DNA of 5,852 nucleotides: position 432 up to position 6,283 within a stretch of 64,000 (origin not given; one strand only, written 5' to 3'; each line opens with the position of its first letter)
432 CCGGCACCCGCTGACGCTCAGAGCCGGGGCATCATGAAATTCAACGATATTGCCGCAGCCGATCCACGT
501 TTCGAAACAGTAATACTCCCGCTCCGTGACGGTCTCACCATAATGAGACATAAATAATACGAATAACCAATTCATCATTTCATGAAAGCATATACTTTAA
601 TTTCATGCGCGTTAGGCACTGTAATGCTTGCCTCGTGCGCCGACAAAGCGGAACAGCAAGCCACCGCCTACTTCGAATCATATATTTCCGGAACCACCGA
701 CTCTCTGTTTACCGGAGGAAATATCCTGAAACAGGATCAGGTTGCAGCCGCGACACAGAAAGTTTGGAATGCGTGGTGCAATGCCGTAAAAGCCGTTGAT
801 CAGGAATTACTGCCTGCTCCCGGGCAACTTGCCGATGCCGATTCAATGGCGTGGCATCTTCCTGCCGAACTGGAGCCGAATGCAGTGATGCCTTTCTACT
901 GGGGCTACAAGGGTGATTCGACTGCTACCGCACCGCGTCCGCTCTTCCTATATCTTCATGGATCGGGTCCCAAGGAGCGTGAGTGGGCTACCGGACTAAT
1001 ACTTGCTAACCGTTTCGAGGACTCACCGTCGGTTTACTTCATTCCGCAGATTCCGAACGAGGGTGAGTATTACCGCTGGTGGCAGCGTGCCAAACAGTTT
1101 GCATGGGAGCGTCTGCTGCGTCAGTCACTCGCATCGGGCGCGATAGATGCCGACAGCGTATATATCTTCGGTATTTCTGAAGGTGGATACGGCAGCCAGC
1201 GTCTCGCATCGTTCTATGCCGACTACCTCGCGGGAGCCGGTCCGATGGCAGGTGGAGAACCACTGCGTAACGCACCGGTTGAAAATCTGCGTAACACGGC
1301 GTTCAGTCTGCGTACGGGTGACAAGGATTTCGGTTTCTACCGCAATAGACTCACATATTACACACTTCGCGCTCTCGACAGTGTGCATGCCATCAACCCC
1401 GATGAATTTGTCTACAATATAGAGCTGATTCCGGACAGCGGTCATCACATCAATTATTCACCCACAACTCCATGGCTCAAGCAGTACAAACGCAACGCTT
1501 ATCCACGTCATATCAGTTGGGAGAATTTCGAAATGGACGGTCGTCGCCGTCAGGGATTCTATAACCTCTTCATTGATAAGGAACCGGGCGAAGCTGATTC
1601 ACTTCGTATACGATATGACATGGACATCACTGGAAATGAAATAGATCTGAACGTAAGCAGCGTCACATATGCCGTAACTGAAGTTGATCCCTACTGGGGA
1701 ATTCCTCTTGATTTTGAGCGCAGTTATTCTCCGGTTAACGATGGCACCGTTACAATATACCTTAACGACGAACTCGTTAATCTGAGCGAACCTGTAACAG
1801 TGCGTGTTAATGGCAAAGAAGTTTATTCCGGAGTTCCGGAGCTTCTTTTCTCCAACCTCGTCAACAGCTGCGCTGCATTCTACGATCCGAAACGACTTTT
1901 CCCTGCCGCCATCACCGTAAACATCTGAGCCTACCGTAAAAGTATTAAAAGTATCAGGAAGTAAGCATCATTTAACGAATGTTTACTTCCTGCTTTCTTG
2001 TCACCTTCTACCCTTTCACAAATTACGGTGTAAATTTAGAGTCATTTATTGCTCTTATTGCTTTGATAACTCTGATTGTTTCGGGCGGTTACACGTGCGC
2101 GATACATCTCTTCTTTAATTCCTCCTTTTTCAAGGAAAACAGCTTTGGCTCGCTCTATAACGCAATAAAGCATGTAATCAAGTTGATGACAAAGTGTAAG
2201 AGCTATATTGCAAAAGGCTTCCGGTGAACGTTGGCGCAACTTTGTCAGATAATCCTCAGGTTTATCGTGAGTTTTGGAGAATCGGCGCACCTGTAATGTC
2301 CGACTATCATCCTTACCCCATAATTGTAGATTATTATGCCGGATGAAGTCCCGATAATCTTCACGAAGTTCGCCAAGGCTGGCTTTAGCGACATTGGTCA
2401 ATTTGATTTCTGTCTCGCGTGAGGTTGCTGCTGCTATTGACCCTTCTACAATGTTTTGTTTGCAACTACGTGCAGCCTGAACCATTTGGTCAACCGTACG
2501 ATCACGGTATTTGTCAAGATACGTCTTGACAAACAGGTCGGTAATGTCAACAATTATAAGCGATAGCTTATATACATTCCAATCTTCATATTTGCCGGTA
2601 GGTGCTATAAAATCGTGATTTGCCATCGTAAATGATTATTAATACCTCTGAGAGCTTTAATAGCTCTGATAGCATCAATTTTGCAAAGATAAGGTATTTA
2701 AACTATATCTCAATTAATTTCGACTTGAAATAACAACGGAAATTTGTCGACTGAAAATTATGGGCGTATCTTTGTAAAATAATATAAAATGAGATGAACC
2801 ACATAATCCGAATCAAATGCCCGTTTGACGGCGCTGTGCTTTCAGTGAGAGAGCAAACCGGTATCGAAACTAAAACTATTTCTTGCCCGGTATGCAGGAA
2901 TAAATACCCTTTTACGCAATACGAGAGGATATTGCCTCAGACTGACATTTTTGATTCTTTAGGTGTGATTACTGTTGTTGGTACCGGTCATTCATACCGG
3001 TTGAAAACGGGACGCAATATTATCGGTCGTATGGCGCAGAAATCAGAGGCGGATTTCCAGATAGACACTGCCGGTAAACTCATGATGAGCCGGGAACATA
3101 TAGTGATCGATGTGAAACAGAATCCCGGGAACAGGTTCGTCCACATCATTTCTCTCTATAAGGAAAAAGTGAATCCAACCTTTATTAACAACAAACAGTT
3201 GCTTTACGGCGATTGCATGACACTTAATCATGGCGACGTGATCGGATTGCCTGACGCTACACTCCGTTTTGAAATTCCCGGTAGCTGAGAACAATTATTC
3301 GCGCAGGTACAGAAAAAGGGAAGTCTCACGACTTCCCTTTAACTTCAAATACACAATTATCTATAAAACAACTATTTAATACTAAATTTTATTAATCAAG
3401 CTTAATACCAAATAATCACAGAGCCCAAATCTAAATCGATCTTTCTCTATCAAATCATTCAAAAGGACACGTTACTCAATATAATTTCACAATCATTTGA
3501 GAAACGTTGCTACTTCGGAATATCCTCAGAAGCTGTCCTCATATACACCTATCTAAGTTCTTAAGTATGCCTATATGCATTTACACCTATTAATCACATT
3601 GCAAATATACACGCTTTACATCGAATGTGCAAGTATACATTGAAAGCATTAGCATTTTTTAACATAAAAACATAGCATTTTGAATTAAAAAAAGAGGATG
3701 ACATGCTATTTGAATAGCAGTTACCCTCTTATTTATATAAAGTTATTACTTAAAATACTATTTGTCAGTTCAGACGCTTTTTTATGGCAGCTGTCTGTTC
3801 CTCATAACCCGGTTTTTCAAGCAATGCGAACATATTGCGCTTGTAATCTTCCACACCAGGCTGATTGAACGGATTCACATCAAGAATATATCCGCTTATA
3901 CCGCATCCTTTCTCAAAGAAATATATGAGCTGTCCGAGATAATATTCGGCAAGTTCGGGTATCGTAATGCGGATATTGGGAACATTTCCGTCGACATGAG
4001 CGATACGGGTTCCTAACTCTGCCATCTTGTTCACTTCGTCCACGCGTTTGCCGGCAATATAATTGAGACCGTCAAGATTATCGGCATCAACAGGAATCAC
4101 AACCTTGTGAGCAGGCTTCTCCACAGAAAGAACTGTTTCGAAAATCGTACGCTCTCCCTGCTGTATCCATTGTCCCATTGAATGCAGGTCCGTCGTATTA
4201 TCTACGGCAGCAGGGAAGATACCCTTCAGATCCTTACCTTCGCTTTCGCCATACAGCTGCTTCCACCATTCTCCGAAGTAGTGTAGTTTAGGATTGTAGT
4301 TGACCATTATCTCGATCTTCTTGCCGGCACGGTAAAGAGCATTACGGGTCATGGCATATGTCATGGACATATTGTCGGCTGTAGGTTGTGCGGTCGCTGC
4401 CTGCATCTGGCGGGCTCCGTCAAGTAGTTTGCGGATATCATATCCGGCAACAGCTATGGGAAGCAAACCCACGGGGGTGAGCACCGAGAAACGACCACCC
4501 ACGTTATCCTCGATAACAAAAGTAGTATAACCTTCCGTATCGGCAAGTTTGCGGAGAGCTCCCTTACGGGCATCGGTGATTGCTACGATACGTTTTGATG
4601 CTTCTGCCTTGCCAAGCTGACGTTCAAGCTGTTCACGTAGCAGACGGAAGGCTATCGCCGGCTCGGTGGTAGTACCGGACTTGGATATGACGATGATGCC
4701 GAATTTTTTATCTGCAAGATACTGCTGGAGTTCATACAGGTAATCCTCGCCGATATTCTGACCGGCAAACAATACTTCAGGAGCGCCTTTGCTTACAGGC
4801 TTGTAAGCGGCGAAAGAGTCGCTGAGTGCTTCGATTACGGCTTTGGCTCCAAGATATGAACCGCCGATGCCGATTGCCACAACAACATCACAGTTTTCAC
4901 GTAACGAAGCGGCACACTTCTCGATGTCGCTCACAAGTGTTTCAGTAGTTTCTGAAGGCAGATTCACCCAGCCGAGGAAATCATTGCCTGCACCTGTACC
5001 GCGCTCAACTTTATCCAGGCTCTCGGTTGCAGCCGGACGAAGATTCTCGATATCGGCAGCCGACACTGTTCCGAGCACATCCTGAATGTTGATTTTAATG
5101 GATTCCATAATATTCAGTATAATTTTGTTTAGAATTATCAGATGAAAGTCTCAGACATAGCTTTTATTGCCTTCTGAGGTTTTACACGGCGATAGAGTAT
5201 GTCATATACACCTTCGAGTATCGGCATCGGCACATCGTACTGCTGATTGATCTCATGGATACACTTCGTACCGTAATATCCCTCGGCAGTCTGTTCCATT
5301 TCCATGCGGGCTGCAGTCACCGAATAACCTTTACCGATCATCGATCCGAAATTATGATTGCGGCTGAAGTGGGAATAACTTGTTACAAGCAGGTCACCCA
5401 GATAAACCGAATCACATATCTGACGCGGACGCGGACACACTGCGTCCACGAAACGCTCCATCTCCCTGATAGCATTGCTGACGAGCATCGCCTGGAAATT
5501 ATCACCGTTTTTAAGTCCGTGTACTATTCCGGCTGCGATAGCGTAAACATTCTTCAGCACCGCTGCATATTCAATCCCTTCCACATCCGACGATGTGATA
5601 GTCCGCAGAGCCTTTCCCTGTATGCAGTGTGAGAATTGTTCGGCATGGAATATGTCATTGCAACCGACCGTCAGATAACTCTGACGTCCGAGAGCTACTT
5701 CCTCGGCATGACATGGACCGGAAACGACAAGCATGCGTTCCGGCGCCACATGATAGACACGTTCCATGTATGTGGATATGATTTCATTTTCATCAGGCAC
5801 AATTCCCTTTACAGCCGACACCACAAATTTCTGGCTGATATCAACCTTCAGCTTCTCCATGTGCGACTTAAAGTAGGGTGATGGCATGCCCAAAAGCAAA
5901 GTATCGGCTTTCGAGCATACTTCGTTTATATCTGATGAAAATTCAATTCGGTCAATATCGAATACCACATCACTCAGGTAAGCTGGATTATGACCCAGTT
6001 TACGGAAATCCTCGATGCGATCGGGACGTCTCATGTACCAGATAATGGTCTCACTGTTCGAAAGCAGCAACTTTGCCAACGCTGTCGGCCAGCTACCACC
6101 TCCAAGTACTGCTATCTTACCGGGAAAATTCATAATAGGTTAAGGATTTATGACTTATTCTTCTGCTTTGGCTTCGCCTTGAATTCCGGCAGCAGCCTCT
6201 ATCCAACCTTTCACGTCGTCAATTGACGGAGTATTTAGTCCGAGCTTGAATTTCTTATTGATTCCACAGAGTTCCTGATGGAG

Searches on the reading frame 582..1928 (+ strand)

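Call 56: search_protein_families(library=pfam, proteins=[window:582-1928:+], max_evalue=0.0001)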
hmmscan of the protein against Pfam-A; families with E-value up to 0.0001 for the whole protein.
window:582-1928:+ (448 aa): 0 families

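Call 89: search_protein_families(library=ncbifam, proteins=[window:582-1928:+], max_evalue=0.00001)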
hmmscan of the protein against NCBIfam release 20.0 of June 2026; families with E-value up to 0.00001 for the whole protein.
window:582-1928:+ (448 aa): 1 family
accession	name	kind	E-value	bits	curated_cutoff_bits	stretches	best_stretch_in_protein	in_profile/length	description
NF050058.1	e_dPHAscl_type1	hypoth_equivalog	3.3e-09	36.6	150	1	112-225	16-138/276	extracellular catalytic domain type 1 short-chain-length polyhydroxyalkanoate depolymerase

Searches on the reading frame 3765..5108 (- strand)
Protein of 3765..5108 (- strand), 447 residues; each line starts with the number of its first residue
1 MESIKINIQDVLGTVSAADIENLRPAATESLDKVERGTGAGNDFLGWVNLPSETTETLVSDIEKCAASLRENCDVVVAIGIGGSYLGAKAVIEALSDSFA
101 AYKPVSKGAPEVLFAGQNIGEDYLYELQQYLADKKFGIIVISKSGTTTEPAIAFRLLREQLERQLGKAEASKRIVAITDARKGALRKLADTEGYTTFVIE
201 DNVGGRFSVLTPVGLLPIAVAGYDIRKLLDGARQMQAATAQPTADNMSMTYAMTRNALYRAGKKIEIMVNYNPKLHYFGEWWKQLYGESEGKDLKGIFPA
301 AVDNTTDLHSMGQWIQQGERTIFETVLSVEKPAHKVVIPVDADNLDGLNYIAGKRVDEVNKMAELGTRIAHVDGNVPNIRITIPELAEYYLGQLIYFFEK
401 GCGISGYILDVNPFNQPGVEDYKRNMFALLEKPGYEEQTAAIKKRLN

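Call 56: search_protein_families(library=pfam, proteins=[window:3765-5108:-], max_evalue=0.0001)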
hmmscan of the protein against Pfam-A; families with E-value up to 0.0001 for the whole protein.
window:3765-5108:- (447 aa): 1 family
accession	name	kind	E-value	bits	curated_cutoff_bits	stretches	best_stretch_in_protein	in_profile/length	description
PF00342.24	PGI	-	1.2e-29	103.8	22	1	74-423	97-459/486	Phosphoglucose isomerase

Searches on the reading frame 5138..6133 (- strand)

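Call 89: search_protein_families(library=ncbifam, proteins=[window:5138-6133:-], max_evalue=0.00001)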
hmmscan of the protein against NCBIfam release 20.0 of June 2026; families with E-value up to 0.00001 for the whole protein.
window:5138-6133:- (331 aa): 14 families
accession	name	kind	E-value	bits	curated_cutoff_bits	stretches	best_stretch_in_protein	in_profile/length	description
NF000942.0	PRK00094.1-4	subfamily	1.7e-78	264.2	257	1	6-326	4-324/334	NAD(P)H-dependent glycerol-3-phosphate dehydrogenase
NF000941.0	PRK00094.1-3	equivalog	6.6e-69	232.7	423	1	6-326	3-324/336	NAD(P)H-dependent glycerol-3-phosphate dehydrogenase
NF000940.0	PRK00094.1-2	subfamily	1.8e-60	205.2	202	1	6-326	2-320/330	NAD(P)H-dependent glycerol-3-phosphate dehydrogenase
NF000946.0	PRK00094.2-4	equivalog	1.7e-59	201.5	455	1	6-325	6-323/342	NAD(P)H-dependent glycerol-3-phosphate dehydrogenase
NF011211.0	PRK14618.1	equivalog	5.9e-58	196.6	489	1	5-326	5-320/328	NAD(P)H-dependent glycerol-3-phosphate dehydrogenase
NF009098.0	PRK12439.1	equivalog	7.5e-56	189.9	436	1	5-326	8-327/341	NAD(P)H-dependent glycerol-3-phosphate dehydrogenase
NF000939.0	PRK00094.1-1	equivalog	7.8e-53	179.7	473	1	6-325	7-326/339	NAD(P)H-dependent glycerol-3-phosphate dehydrogenase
NF000944.0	PRK00094.2-2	equivalog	1.5e-48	165.5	603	1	6-319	22-332/371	NAD(P)H-dependent glycerol-3-phosphate dehydrogenase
NF011212.0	PRK14619.1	equivalog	5.1e-42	144.1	377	1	69-326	42-299/309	NAD(P)H-dependent glycerol-3-phosphate dehydrogenase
TIGR03376.1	glycerol3P_DH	equivalog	9.1e-42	143.4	285.5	1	6-324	1-340/342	glycerol-3-phosphate dehydrogenase (NAD(+))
NF000947.0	PRK00094.2-5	equivalog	2.2e-41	142.3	251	1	5-316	5-317/323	NAD(P)H-dependent glycerol-3-phosphate dehydrogenase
NF000943.0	PRK00094.2-1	equivalog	3.3e-41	141.8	400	1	6-325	2-291/296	NAD(P)H-dependent glycerol-3-phosphate dehydrogenase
NF011213.0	PRK14620.1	equivalog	7.9e-38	130.4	478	1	6-325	2-323/326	NAD(P)H-dependent glycerol-3-phosphate dehydrogenase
NF000945.0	PRK00094.2-3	equivalog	1.1e-33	117.3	491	1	6-326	2-347/352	NAD(P)H-dependent glycerol-3-phosphate dehydrogenase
